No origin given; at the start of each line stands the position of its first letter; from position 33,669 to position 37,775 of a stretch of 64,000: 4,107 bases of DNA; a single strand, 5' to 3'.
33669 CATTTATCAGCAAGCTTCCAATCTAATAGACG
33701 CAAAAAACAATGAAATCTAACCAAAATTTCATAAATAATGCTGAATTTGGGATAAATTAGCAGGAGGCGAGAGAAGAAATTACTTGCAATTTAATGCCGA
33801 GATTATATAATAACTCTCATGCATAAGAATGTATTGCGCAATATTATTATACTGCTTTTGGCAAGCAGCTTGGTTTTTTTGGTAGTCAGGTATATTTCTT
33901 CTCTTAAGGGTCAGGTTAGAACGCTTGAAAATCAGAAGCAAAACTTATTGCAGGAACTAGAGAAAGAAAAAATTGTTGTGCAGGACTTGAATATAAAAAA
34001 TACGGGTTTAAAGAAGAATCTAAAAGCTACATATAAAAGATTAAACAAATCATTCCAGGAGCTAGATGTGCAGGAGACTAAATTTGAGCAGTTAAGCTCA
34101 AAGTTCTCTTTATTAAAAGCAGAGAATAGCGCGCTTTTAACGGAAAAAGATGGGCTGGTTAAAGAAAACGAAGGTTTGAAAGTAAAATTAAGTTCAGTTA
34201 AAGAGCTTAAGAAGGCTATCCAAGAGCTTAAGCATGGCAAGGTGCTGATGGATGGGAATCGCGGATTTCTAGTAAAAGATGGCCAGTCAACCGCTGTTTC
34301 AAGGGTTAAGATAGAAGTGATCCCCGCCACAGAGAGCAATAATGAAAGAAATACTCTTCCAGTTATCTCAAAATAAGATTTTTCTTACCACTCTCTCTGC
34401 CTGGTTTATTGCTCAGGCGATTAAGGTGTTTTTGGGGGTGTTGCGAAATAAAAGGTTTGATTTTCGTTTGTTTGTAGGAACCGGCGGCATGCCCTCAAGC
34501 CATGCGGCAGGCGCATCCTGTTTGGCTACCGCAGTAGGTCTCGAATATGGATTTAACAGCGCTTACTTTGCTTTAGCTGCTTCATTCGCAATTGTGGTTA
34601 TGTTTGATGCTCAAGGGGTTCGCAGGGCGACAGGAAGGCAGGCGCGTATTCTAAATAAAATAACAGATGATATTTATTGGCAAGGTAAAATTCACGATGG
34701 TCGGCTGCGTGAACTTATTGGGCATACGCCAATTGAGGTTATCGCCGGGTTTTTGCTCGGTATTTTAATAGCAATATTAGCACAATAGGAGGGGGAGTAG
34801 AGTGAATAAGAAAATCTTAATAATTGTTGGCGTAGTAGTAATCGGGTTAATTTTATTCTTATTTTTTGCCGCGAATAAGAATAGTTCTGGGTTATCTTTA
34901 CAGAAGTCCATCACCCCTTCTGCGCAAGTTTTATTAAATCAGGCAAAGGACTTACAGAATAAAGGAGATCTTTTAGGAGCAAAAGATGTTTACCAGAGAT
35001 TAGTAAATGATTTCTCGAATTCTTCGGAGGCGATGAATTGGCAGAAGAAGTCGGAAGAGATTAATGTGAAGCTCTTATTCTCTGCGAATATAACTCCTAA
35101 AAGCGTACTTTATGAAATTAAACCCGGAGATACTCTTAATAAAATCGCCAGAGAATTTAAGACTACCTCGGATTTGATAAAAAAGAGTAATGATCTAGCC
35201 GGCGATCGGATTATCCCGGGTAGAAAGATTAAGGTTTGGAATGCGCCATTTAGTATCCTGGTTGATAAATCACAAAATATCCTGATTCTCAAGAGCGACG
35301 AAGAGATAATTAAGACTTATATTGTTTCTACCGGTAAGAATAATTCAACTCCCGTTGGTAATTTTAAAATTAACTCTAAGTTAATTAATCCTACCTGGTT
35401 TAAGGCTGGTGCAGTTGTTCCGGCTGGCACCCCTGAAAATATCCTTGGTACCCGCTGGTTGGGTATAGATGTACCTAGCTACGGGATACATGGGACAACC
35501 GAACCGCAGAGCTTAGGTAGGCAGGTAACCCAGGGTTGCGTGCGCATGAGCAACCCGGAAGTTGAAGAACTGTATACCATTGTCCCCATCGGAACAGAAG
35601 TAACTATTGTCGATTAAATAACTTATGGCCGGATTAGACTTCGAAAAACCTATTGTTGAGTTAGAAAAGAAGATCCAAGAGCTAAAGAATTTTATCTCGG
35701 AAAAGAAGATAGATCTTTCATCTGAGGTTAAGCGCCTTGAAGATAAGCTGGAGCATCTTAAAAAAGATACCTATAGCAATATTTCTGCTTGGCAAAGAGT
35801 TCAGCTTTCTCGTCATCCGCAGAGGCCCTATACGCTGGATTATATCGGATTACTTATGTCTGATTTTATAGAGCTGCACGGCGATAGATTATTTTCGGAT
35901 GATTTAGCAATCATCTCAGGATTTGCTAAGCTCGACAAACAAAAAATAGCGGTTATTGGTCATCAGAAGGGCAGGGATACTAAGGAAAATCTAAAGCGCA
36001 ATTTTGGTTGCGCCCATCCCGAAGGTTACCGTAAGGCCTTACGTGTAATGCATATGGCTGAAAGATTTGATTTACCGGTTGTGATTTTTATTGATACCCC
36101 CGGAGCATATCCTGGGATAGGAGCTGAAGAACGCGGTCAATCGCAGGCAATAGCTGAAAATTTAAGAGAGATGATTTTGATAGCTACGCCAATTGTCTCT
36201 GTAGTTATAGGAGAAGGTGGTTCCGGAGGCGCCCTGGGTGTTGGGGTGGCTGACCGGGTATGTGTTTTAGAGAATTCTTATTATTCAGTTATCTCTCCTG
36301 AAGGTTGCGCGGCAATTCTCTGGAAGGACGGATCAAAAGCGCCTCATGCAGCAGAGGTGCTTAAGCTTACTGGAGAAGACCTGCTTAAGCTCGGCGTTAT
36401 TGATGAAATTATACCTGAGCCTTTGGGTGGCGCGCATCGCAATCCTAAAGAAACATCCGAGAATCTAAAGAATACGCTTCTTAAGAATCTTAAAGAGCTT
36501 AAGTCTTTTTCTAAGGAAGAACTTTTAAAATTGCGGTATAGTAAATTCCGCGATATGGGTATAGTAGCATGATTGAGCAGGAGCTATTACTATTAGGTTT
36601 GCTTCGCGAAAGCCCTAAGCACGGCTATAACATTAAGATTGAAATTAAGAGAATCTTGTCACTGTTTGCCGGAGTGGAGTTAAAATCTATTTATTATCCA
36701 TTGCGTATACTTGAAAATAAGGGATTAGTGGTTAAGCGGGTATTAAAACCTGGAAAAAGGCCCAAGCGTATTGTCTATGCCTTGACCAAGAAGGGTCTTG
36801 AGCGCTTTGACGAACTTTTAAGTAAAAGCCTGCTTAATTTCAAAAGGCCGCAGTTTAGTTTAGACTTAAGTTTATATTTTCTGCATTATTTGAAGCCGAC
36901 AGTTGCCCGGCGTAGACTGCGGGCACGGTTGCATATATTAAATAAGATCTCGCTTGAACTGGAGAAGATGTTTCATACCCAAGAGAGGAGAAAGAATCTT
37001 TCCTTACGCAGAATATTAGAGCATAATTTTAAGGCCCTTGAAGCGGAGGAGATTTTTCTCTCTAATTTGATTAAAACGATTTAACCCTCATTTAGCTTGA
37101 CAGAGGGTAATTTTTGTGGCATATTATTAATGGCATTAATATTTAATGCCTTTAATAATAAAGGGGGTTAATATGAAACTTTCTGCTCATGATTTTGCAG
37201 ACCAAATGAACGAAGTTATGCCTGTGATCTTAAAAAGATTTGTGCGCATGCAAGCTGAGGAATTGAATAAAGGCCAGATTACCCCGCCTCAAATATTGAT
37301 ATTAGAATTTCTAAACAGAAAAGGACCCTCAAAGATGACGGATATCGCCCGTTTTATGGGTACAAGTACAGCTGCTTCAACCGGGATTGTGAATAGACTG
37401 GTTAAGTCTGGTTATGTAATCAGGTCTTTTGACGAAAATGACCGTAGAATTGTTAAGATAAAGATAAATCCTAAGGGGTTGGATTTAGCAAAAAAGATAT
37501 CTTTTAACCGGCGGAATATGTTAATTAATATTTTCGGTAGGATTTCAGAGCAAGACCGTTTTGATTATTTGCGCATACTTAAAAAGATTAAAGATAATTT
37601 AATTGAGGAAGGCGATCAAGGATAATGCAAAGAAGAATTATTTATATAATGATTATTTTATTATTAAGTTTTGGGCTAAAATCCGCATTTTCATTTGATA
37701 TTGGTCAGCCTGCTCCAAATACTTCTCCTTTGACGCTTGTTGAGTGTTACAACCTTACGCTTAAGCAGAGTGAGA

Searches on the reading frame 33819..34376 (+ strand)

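Call 13: search_protein_families(library=pfam, proteins=[window:33819-34376:+], max_evalue=0.01)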
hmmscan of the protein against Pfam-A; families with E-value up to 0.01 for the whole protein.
window:33819-34376:+ (185 aa): 5 families
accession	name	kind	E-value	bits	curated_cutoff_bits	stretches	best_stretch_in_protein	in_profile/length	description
PF22216.1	Sas-6_C_CC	-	0.0021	18.7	27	0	32-68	18-54/57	Spindle assembly abnormal protein 6 homolog, C-terminal coiled coil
PF00170.26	bZIP_1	-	0.0038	17.7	27.6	1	88-124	27-63/64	bZIP transcription factor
PF04136.21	COG3_N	-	0.0045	17.4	27.9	1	67-140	12-85/147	Conserved oligomeric Golgi complex subunit 3, N-terminal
PF12210.13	Hrs_helical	-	0.0056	17.6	30.6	0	25-106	2-78/95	Hepatocyte growth factor-regulated tyrosine kinase substrate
PF24423.1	OVT1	-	0.0065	17.3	30.9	0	33-128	3-98/100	Major antigen, helical domain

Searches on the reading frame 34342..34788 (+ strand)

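Call 13: search_protein_families(library=pfam, proteins=[window:34342-34788:+], max_evalue=0.01)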
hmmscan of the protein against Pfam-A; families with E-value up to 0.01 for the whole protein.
window:34342-34788:+ (148 aa): 2 families
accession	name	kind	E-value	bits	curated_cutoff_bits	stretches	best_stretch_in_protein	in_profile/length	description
PF02681.20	DUF212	-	1.8e-48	164.3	26.5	1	10-143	2-126/126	Divergent PAP2 family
PF01569.27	PAP2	-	0.0084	16.3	27.2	0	128-146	102-120/130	PAP2 superfamily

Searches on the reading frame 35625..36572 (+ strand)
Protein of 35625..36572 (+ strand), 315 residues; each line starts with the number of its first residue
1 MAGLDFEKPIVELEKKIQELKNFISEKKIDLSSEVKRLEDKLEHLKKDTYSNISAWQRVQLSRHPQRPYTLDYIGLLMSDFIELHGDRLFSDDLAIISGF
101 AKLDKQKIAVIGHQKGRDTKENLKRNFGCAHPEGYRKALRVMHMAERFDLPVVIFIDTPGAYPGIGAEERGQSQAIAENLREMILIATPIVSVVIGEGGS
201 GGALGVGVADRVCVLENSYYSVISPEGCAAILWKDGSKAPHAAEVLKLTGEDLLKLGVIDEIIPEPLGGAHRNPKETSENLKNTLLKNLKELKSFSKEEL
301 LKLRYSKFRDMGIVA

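Call 13: search_protein_families(library=pfam, proteins=[window:35625-36572:+], max_evalue=0.01)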
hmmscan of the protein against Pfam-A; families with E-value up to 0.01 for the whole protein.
window:35625-36572:+ (315 aa): 2 families
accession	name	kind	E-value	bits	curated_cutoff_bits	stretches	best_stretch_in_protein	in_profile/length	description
PF03255.19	ACCA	-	4.7e-150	499.4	23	1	4-312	2-310/310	Acetyl co-enzyme A carboxylase carboxyltransferase-like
PF01039.27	Carboxyl_trans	-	1.9e-16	60.2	22.3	1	96-240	284-424/493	Carboxyl transferase domain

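Call 58: search_protein_families(library=ncbifam, proteins=[window:35625-36572:+], max_evalue=1e-10)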
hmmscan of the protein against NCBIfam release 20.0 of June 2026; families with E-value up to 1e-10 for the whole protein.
window:35625-36572:+ (315 aa): 4 families
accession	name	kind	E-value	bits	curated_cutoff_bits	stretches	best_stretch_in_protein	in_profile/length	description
NF004344.0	PRK05724.1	equivalog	2.2e-150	500.3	357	1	3-314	5-316/319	acetyl-CoA carboxylase carboxyltransferase subunit alpha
TIGR00513.1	accA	equivalog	2.9e-145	483.6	319.3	1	4-314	6-316/321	acetyl-CoA carboxylase carboxyl transferase subunit alpha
NF041504.1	AccA_sub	subfamily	2e-111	371.5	300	1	56-312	1-257/257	carboxyltransferase subunit alpha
NF008971.0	PRK12319.1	equivalog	6.3e-94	314.3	406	1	59-310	8-255/256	acetyl-CoA carboxylase carboxyl transferase subunit alpha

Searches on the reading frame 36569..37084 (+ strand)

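Call 13: search_protein_families(library=pfam, proteins=[window:36569-37084:+], max_evalue=0.01)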
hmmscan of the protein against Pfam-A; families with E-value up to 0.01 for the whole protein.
window:36569-37084:+ (171 aa): 3 families
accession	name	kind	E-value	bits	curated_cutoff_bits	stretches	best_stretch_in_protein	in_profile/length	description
PF03551.20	PadR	-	1.1e-11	45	27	1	8-80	1-73/75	Transcriptional regulator PadR-like family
PF13601.12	HTH_34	-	0.0076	16.8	27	0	41-83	31-72/80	Winged helix DNA-binding domain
PF01638.23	HxlR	-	0.0082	16.4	20.8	0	34-77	29-70/91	HxlR-like helix-turn-helix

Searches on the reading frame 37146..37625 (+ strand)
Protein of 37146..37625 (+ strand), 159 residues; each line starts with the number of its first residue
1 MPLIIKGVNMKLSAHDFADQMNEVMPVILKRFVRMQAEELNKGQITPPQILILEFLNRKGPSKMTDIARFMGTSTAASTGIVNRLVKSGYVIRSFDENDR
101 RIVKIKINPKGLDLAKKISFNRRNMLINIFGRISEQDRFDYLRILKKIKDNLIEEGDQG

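Call 13: search_protein_families(library=pfam, proteins=[window:37146-37625:+], max_evalue=0.01)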
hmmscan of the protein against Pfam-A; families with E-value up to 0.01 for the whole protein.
window:37146-37625:+ (159 aa): 6 families
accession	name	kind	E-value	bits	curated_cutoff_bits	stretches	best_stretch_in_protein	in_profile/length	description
PF01047.28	MarR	-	1.3e-14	54.2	24.6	1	45-103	1-59/59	MarR family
PF12802.13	MarR_2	-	7.2e-13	48.9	27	1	44-102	2-61/61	MarR family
PF13463.12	HTH_27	-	9.4e-07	29.5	22.2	1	46-111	2-68/68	Winged helix DNA-binding domain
PF13412.12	HTH_24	-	2.9e-05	24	21.9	1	50-91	6-47/48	Winged helix-turn-helix DNA-binding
PF22381.2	Staph_reg_Sar_Rot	-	0.00011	22.7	27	1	40-117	7-84/85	Transcriptional regulator SarA/Rot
PF01325.25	Fe_dep_repress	-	0.0012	19.4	26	1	56-92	17-53/60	Iron dependent repressor, N-terminal DNA binding domain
